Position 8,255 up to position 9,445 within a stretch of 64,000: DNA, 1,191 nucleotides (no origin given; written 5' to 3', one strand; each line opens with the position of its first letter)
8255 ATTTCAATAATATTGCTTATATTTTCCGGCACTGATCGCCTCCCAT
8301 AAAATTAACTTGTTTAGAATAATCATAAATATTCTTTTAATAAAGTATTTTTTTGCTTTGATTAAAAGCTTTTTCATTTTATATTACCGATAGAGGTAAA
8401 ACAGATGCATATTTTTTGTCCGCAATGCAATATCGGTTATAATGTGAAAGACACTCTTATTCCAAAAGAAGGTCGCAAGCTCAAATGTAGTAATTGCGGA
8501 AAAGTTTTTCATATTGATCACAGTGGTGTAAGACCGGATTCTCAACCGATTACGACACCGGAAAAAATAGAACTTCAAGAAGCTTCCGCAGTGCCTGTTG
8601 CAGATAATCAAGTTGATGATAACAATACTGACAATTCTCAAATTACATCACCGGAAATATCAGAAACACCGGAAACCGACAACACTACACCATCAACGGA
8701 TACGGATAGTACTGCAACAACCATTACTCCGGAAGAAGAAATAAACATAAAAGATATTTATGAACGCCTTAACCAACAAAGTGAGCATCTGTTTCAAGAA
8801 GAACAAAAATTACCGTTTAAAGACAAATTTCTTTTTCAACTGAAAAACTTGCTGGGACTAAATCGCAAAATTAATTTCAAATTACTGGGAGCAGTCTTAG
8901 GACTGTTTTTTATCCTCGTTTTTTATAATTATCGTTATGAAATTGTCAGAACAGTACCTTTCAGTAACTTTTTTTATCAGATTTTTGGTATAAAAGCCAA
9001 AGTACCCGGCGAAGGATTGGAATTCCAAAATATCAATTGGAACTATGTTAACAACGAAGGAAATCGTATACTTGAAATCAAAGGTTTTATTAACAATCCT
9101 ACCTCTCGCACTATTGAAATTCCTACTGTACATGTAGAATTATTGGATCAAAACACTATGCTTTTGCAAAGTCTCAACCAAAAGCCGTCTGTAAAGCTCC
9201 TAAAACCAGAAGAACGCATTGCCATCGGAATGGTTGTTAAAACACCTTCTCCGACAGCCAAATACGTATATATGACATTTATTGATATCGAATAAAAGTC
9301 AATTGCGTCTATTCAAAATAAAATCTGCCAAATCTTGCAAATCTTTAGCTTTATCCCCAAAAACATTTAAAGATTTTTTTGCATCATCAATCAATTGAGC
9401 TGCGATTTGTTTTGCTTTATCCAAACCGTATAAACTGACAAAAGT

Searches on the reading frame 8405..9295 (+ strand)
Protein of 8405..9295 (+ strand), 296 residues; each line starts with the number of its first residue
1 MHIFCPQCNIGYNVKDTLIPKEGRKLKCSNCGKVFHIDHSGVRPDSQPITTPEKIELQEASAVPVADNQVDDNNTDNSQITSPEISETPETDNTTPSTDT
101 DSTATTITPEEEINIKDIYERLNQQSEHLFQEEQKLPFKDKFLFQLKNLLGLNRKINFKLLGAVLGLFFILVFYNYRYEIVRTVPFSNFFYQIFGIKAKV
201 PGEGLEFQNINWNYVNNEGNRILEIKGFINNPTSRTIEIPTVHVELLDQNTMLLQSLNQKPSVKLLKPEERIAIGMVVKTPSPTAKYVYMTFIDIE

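Call 83: search_protein_families(library=pfam, proteins=[window:8405-9295:+], max_evalue=0.01)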
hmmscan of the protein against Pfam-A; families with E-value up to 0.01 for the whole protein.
window:8405-9295:+ (296 aa): 4 families
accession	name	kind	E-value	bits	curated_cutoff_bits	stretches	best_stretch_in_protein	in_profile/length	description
PF13717.11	Zn_ribbon_4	-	2.9e-12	46.7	30.3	1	1-35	1-35/36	zinc-ribbon domain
PF13719.11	Zn_ribbon_5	-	4.9e-06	26.6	29.3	1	1-36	1-36/37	zinc-ribbon domain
PF11906.13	DUF3426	-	0.00052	20.5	27.7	1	163-283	4-138/147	Protein of unknown function (DUF3426)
PF05191.20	ADK_lid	-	0.0079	16.5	26.6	0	28-38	4-14/36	Adenylate kinase, active site lid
